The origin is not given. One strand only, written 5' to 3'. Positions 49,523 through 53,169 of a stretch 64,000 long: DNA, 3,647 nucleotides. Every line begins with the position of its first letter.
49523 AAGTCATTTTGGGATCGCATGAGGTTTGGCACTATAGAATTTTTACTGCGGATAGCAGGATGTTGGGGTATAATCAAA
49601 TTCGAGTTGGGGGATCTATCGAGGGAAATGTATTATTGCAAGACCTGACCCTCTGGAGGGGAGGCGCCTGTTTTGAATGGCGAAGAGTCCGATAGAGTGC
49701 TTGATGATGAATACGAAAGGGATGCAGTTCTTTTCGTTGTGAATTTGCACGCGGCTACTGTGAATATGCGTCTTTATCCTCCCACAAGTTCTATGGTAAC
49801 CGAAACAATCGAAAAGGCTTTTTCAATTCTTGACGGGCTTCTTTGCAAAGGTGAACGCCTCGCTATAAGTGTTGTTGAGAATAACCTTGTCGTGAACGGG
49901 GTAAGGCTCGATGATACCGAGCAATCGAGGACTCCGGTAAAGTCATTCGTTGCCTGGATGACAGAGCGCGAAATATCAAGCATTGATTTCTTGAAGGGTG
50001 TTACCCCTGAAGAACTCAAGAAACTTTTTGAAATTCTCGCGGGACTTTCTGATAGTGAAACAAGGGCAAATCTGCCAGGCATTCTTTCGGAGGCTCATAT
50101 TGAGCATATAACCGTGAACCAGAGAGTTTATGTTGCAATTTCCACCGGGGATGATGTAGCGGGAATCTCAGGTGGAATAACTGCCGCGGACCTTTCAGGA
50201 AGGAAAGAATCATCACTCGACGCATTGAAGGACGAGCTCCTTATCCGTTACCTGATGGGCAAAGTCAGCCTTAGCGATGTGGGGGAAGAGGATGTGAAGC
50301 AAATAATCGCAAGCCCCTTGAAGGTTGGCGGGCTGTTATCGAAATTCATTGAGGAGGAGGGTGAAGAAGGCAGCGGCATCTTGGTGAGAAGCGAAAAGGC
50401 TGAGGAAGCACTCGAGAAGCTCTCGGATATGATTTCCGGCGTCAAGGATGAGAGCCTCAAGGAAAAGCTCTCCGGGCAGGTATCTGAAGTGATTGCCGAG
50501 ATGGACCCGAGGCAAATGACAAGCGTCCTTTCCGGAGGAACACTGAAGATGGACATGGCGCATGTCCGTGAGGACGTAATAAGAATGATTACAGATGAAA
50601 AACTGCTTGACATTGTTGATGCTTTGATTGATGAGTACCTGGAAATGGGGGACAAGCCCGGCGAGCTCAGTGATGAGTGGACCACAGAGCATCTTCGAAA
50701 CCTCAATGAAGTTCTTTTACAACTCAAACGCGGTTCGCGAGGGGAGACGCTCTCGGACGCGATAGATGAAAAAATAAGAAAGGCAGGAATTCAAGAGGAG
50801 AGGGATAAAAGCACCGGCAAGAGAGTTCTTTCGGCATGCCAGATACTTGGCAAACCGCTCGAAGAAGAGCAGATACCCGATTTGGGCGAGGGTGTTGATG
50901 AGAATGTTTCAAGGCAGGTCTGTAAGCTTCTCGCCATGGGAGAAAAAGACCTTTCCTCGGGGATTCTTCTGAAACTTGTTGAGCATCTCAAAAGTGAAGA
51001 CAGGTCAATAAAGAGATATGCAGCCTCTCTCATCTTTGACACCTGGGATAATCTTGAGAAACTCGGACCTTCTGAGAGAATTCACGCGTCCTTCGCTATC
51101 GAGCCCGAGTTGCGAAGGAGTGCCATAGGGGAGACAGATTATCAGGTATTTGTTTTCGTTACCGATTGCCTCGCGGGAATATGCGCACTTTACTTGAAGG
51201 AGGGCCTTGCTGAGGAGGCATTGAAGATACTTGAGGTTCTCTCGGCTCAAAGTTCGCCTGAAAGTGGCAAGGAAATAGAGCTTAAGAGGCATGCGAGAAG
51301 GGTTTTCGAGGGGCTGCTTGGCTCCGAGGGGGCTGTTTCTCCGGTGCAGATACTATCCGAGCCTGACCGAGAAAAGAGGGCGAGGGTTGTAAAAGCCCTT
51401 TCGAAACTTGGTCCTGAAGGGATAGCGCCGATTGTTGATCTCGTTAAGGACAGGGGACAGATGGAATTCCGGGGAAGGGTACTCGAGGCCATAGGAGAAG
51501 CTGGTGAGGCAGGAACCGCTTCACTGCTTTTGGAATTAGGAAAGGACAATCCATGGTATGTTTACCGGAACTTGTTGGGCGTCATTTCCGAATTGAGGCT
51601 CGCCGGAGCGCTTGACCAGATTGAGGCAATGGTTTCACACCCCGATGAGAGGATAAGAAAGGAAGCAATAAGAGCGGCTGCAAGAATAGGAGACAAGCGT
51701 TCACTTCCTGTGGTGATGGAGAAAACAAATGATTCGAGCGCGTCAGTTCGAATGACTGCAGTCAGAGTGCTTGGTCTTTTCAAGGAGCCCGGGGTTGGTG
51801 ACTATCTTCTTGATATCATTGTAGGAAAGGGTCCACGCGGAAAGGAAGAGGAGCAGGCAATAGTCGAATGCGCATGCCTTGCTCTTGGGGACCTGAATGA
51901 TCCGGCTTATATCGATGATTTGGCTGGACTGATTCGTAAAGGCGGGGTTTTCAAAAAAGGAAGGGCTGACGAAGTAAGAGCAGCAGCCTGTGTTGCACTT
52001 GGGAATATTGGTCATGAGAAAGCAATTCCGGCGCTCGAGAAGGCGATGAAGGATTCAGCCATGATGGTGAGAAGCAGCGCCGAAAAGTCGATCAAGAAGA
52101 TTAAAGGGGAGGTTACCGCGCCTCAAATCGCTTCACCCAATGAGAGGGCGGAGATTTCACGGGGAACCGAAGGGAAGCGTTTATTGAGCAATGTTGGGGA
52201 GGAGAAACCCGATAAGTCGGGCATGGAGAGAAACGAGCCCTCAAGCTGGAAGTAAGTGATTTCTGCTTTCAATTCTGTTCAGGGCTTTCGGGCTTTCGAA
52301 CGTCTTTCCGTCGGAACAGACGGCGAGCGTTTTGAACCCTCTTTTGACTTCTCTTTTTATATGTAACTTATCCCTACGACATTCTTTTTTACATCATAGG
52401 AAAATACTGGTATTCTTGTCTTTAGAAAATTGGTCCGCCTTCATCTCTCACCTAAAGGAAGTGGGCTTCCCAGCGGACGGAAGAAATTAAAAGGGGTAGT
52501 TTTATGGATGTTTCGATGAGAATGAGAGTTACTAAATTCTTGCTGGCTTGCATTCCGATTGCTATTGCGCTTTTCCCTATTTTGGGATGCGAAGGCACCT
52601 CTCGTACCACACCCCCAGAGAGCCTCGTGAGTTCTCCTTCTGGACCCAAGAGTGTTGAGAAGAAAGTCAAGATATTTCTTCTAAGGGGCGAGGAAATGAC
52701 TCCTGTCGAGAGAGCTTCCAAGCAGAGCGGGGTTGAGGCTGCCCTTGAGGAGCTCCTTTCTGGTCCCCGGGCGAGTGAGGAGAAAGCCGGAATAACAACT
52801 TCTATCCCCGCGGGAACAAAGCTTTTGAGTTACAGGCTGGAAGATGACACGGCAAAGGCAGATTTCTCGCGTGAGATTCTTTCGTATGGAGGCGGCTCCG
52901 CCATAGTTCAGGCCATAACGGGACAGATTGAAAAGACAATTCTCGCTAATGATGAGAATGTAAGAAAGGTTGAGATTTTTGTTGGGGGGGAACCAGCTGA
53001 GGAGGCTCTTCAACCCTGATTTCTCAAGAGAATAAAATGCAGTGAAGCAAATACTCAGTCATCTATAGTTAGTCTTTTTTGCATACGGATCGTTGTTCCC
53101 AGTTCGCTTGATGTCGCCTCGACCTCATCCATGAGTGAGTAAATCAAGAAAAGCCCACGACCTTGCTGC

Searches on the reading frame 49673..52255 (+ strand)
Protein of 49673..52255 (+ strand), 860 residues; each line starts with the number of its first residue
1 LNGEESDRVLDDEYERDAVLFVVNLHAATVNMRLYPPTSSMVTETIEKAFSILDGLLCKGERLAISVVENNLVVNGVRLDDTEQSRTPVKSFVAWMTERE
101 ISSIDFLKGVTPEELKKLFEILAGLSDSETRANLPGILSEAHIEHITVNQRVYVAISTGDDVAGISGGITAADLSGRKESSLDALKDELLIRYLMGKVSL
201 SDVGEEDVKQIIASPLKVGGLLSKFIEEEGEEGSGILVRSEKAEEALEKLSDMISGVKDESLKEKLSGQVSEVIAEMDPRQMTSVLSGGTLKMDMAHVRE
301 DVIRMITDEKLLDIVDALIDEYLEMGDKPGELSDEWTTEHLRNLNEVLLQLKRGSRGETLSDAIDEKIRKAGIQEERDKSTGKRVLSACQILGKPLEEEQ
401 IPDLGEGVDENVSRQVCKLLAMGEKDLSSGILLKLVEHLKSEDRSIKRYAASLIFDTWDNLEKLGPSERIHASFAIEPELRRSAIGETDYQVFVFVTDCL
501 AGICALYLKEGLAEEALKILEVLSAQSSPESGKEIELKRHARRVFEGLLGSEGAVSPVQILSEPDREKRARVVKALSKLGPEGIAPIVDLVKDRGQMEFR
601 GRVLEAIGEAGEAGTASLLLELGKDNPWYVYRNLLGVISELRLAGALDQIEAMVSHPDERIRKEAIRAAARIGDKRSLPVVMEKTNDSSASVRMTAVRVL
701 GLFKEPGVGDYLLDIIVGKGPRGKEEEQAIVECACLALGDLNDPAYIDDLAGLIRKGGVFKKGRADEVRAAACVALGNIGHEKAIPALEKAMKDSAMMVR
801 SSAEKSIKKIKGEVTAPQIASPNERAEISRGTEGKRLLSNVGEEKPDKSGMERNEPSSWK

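Call 72: search_protein_families(library=pfam, proteins=[window:49673-52255:+], max_evalue=0.01)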
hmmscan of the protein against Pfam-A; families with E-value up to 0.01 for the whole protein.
window:49673-52255:+ (860 aa): 5 families
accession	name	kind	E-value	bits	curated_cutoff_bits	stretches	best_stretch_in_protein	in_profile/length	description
PF13646.12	HEAT_2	-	7.6e-35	119.5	27.7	3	650-716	5-71/88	HEAT repeats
PF02985.28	HEAT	-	3e-10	39.8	23.5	0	678-701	2-25/31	HEAT repeat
PF03130.22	HEAT_PBS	-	2.2e-09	37.3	20.9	1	768-794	1-27/27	PBS lyase HEAT-like repeat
PF13513.12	HEAT_EZ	-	5.2e-06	27.3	27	0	765-779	41-55/55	HEAT-like repeat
PF00514.29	Arm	-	2.8e-05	24.4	20.6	0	428-452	10-34/41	Armadillo/beta-catenin-like repeat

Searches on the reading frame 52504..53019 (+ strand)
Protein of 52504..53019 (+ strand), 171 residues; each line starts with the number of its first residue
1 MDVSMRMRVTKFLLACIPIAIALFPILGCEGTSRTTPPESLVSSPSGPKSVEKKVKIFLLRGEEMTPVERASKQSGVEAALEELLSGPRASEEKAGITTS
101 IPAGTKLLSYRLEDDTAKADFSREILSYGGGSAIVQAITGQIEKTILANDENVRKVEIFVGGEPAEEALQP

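Call 72: search_protein_families(library=pfam, proteins=[window:52504-53019:+], max_evalue=0.01)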
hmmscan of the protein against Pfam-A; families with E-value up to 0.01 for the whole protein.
window:52504-53019:+ (171 aa): 1 family
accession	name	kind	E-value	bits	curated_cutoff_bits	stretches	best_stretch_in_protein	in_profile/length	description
PF10646.14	Germane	-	3.7e-17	63.4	23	1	67-165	17-116/117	Sporulation and spore germination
